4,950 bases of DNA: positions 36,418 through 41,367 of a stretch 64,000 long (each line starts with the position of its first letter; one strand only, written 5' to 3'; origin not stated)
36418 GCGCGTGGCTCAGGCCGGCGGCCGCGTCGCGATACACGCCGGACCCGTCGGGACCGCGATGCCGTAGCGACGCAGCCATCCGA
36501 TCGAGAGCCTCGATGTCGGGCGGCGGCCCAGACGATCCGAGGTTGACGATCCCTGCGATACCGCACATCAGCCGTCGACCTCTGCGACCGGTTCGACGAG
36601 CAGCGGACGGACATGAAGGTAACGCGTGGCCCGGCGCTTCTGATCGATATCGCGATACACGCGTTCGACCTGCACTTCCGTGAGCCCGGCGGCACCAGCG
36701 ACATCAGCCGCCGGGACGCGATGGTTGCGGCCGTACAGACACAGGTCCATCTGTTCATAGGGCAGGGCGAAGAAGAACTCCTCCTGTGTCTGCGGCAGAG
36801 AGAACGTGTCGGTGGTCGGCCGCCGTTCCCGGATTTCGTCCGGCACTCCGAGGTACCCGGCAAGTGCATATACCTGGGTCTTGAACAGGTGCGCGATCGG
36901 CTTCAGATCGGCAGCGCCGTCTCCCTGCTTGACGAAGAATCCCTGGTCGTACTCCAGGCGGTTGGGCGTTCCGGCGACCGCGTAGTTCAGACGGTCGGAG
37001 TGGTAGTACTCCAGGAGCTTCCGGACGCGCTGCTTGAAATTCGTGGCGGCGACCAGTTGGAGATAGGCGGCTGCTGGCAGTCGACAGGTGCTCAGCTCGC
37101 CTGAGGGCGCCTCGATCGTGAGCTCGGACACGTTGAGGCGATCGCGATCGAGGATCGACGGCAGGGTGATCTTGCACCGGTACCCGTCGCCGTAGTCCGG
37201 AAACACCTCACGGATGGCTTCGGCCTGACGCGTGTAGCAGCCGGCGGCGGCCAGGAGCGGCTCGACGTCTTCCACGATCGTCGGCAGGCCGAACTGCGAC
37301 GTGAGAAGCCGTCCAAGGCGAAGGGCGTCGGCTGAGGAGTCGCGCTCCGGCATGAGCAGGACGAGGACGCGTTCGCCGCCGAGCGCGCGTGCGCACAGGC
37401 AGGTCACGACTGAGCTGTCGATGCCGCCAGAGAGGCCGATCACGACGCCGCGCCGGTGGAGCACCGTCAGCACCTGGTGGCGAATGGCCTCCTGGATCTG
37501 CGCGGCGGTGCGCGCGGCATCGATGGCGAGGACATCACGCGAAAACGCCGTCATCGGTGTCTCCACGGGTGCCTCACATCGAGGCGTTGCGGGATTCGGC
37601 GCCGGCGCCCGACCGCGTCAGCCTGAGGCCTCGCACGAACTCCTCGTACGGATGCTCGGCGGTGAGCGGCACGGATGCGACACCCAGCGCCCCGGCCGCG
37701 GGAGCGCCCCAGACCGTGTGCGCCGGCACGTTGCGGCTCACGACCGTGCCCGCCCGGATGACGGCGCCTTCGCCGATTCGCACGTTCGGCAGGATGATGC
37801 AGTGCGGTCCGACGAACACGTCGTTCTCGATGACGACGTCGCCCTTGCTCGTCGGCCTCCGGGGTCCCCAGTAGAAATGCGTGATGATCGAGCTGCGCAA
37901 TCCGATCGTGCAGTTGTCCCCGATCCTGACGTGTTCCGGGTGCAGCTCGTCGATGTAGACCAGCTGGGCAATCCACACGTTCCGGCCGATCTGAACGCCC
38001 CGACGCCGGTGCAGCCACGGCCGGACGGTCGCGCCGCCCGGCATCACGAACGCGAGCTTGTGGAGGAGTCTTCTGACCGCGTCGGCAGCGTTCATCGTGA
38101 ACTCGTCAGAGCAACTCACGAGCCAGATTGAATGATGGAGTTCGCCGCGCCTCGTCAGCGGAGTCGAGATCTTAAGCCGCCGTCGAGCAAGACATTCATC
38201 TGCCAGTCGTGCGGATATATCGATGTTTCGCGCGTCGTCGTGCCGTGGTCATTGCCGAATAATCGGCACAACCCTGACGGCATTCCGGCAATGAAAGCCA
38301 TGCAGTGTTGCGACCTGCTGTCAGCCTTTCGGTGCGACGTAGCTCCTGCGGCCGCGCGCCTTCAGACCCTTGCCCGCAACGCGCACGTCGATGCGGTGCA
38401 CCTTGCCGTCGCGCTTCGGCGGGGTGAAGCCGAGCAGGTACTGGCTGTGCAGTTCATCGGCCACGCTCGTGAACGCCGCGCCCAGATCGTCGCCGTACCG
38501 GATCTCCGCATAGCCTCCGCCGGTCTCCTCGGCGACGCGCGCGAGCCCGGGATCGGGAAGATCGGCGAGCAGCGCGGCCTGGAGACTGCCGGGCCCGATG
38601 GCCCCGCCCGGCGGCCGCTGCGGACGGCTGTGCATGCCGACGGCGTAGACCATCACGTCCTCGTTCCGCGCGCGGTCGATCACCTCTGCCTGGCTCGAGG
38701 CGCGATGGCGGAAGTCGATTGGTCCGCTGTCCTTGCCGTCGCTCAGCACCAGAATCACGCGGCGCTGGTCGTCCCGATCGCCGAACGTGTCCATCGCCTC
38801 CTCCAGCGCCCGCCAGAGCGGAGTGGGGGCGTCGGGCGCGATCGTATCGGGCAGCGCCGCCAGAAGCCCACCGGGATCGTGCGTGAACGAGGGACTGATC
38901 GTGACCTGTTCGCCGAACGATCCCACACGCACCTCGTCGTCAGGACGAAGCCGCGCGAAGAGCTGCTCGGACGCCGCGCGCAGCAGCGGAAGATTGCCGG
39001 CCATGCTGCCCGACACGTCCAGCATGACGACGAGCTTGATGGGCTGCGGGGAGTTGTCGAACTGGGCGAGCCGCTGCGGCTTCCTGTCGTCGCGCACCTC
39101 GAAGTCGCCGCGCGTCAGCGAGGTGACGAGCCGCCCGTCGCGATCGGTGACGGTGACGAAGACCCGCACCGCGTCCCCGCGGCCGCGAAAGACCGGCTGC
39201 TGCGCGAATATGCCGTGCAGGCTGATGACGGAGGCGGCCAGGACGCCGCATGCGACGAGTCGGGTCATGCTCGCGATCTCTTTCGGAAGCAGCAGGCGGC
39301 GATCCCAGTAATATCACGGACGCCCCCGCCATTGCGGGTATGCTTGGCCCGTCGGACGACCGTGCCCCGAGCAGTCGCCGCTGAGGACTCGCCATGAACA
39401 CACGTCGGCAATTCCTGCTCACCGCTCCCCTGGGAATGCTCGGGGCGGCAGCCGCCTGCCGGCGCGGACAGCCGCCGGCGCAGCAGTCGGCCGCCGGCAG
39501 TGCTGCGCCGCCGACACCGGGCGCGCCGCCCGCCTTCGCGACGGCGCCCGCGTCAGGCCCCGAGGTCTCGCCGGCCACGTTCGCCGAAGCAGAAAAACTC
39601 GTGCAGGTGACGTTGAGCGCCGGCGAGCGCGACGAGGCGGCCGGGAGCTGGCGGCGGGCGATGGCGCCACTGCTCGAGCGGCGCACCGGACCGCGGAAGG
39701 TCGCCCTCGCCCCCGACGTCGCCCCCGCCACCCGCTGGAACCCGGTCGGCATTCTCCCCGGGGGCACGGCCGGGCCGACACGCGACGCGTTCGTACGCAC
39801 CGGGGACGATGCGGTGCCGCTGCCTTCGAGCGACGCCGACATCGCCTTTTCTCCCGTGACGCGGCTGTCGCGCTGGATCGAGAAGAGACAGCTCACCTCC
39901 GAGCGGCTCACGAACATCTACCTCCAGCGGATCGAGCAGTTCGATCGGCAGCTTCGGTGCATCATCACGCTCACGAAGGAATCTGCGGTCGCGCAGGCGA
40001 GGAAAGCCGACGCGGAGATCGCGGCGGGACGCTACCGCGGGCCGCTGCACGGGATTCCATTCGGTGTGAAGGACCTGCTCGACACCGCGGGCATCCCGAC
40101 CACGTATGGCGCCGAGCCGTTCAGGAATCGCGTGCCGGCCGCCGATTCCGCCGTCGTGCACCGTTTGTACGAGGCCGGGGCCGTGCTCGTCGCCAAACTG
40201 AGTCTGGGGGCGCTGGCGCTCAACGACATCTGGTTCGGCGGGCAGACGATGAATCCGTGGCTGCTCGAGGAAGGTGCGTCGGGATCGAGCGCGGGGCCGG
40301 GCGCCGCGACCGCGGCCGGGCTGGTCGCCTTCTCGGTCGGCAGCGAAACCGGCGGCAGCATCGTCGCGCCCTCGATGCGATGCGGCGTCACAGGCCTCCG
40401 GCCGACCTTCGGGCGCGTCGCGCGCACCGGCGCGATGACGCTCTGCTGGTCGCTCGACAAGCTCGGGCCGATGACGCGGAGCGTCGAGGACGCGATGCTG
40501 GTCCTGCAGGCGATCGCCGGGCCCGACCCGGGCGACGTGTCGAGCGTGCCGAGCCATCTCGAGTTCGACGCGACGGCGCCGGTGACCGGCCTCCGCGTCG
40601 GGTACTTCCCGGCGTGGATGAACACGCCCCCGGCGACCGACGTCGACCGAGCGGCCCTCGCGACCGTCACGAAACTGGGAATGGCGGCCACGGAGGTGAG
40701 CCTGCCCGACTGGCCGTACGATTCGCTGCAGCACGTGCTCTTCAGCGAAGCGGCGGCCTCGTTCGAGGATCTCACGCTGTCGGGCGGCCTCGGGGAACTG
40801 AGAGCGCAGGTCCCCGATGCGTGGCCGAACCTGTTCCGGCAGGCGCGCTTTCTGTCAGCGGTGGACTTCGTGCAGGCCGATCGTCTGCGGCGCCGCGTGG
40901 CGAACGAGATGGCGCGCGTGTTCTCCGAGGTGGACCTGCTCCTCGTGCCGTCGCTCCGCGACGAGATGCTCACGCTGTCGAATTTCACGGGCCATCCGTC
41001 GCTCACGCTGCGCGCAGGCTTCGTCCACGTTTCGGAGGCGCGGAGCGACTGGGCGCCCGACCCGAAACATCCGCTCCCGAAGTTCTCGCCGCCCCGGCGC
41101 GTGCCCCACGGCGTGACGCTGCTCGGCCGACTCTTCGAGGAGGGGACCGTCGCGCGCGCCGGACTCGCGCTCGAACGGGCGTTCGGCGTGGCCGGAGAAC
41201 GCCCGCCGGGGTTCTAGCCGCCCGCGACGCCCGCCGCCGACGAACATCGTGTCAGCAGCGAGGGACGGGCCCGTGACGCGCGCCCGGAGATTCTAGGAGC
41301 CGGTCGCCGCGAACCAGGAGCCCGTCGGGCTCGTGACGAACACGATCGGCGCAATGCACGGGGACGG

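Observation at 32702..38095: Self-contained ACP-dependent double-amidotransferase operon (LbH - NadE-like - AsnB - adenylase - ACP)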

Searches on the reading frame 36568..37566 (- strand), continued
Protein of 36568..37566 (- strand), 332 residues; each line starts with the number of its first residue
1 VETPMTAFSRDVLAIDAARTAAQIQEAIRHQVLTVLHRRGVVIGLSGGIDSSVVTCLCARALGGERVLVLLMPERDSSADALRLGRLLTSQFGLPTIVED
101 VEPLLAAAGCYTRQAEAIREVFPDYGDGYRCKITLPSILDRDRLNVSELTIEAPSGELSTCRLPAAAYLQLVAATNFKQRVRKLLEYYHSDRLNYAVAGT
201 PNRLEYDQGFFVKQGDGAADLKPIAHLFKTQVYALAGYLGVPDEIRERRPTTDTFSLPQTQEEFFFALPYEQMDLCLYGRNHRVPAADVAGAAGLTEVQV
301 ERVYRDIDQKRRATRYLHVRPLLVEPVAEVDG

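Call 85: search_protein_families(library=pfam, proteins=[L122:5376-6326:-, L122:4681-5340:-, L122:6488-7117:-, L122:6957-7460:+, L122:13382-14536:+, L122:13517-14344:-, L122:14706-15341:-, L122:15524-16273:+, L122:16242-17186:+, L122:3681-4670:+], max_evalue=0.001)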
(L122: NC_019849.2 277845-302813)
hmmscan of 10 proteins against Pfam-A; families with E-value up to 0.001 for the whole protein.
L122:5376-6326:- (316 aa): 1 family
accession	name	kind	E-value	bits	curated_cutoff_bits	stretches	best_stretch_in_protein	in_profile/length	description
PF00248.27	Aldo_ket_red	-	2.7e-29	102.6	24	1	58-304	2-282/291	Aldo/keto reductase family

L122:4681-5340:- (219 aa): 1 family
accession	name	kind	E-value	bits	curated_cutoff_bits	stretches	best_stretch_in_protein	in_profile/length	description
PF19540.4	DUF6064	-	3.1e-15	57.1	27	1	20-195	3-181/210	Family of unknown function (DUF6064)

L122:6488-7117:- (209 aa): 1 family
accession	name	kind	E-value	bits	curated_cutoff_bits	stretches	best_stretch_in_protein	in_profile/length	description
PF06983.19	3-dmu-9_3-mt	-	2.6e-44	150.9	24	1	54-169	2-116/116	3-demethylubiquinone-9 3-methyltransferase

L122:6957-7460:+ (167 aa): 0 families

L122:13382-14536:+ (384 aa): 1 family
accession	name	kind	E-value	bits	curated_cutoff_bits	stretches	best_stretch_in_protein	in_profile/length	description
PF00248.27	Aldo_ket_red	-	2.4e-54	184.9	24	1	63-370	2-290/291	Aldo/keto reductase family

L122:13517-14344:- (275 aa): 0 families

L122:14706-15341:- (211 aa): 0 families

L122:15524-16273:+ (249 aa): 3 families
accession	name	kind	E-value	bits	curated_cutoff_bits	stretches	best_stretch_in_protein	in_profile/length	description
PF03775.22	MinC_C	-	1.7e-29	102.3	33.2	1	145-244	1-100/102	Septum formation inhibitor MinC, C-terminal domain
PF05209.18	MinC_N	-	4.9e-05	23.8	27.3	1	11-76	1-67/71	Septum formation inhibitor MinC, N-terminal domain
PF03961.19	FapA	-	0.00018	21.7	31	1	141-205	19-79/272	Flagellar Assembly Protein A beta solenoid domain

L122:16242-17186:+ (314 aa): 9 families
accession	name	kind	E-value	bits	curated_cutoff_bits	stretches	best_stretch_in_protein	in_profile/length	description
PF13614.12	AAA_31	-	3.4e-17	63.4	27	1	46-198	2-160/177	AAA domain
PF01656.29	CbiA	-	1.3e-16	61.2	25.4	1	48-267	1-124/125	CobQ/CobB/MinD/ParA nucleotide binding domain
PF10609.15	ParA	-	3e-14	53.5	27.1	1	44-288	2-245/246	NUBPL iron-transfer P-loop NTPase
PF06564.18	CBP_BcsQ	-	1.3e-10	41.7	21.3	1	47-191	3-151/234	Cellulose biosynthesis protein BcsQ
PF09140.17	MipZ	-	1.2e-08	35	20.7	1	47-210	2-150/262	ATPase MipZ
PF02374.21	ArsA_ATPase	-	1.5e-08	34.7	24.3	1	48-83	3-38/305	Anion-transporting ATPase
PF13479.12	AAA_24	-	0.0001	22.7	27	1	46-163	2-72/195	AAA domain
PF00142.24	Fer4_NifH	-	0.00014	21.9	25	0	51-85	5-39/271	4Fe-4S iron sulfur cluster binding proteins, NifH/frxC family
PF00448.28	SRP54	-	0.00035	20.7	22.7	0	48-83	3-38/196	SRP54-type protein, GTPase domain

L122:3681-4670:+ (330 aa): 1 family
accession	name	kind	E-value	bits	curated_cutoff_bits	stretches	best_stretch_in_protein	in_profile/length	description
PF00528.27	BPD_transp_1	-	2.5e-18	66.9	26.4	1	142-324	5-182/184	Binding-protein-dependent transport system inner membrane component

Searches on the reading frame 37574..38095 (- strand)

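Call 4: search_protein_families(library=pfam, proteins=[window:37574-38095:-], max_evalue=0.01)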
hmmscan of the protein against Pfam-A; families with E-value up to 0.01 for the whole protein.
window:37574-38095:- (173 aa): 4 families
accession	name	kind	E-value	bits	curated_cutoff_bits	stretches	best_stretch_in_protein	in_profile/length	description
PF00132.30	Hexapep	-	8.3e-16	57.4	27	1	86-120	1-35/36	Bacterial transferase hexapeptide (six repeats)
PF14602.12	Hexapep_2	-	2.6e-11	43.5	27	2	87-120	2-33/34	Hexapeptide repeat of succinyl-transferase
PF25084.1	LbH_EIF2B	-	6.5e-07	29.8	54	1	31-123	13-97/105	EIF2B subunit epsilon LbH domain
PF25087.1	GMPPB_C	-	0.002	18.2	39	0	85-121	3-39/110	GMPPB C-terminal domain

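Call 5: search_protein_families(library=ncbifam, proteins=[window:37574-38095:-], max_evalue=0.01)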
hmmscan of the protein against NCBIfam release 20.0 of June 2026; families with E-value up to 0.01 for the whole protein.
window:37574-38095:- (173 aa): 43 families (the best 25 are shown)
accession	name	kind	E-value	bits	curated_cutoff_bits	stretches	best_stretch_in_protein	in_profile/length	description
NF058585.1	HptprglPActTf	PfamEq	6e-21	74.8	300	1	23-130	44-150/172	heptaprenylglyceryl phosphate O-acetyltransferase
TIGR03570.1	NeuD_NnaD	subfamily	2.4e-14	53.4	160.8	1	14-133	86-201/202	NeuD/PglB/VioB family sugar acetyltransferase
NF000311.1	Vat_ABCDEFH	equivalog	8.9e-14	51.5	300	1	83-131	107-155/201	Vat family streptogramin A O-acetyltransferase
NF007797.0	PRK10502.1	subfamily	6.4e-13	48.7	192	1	34-134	73-174/183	WcaF family extracellular polysaccharide biosynthesis acetyltransferase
NF041874.1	EPS_EpsC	equivalog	8.1e-13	48.4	150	1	24-133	52-161/168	serine O-acetyltransferase EpsC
TIGR02353.1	NRPS_term_dom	equivalog_domain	7.3e-12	44.4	423.1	1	20-132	99-694/695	Pls/PosA family non-ribosomal peptide synthetase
TIGR03532.1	DapD_Ac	equivalog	3.4e-11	43.2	231.75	1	51-133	130-208/231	2,3,4,5-tetrahydropyridine-2,6-dicarboxylate N-acetyltransferase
NF033468.1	stregram_VatI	exception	5.9e-11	42.5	415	1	84-133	110-159/208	streptogramin A O-acetyltransferase Vat(I)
NF000020.1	stregram_VatE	exception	1.1e-10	41.5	450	1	84-133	113-162/214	streptogramin A O-acetyltransferase Vat(E)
NF000147.1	stregram_VatF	exception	1.6e-10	40.9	400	1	83-134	117-168/221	streptogramin A O-acetyltransferase Vat(F)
NF000101.1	stregram_VatA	exception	2.1e-10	40.6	450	1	83-130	115-162/219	streptogramin A O-acetyltransferase Vat(A)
NF007240.0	PRK09677.1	equivalog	2.1e-10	40.4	243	1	34-133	86-178/192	putative lipopolysaccharide biosynthesis O-acetyl transferase WbbJ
NF000490.1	chloram_CatB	equivalog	2.6e-10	40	350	1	84-133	108-157/210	type B chloramphenicol O-acetyltransferase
TIGR03308.1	phn_thr-fam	hypoth_equivalog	3e-10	40.3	201.65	1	85-133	107-156/204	phosphonate metabolim protein, transferase hexapeptide repeat family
NF038307.1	EPS_acetyl_HpsU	equivalog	3.5e-10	39.8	305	1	33-133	71-172/178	hormogonium polysaccharide biosynthesis acetyltransferase HpsU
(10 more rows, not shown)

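Call 39: search_protein_families(library=padloc, proteins=[window:37574-38095:-], max_evalue=0.001)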
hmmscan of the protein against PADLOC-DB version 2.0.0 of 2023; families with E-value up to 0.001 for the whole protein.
window:37574-38095:- (173 aa): 0 families

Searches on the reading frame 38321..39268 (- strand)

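Call 12: search_protein_families(library=pfam, proteins=[window:38321-39268:-], max_evalue=0.001)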
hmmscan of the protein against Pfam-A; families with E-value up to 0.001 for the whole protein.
window:38321-39268:- (315 aa): 3 families
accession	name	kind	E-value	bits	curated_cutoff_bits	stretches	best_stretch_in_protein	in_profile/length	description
PF13519.12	VWA_2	-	4.8e-12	46.9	27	1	79-179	1-107/107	von Willebrand factor type A domain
PF00092.34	VWA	-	1.3e-09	39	23.8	1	79-213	2-140/174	von Willebrand factor type A domain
PF05762.20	VWA_CoxE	-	3.6e-06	27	26.4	1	74-185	54-166/222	VWA domain containing CoxE-like protein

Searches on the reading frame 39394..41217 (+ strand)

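Call 12: search_protein_families(library=pfam, proteins=[window:39394-41217:+], max_evalue=0.001)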
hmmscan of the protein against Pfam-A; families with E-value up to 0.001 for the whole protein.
window:39394-41217:+ (607 aa): 1 family
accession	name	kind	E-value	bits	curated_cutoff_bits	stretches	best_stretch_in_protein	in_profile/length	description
PF01425.27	Amidase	-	6.9e-76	256.5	27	1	172-583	2-441/445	Amidase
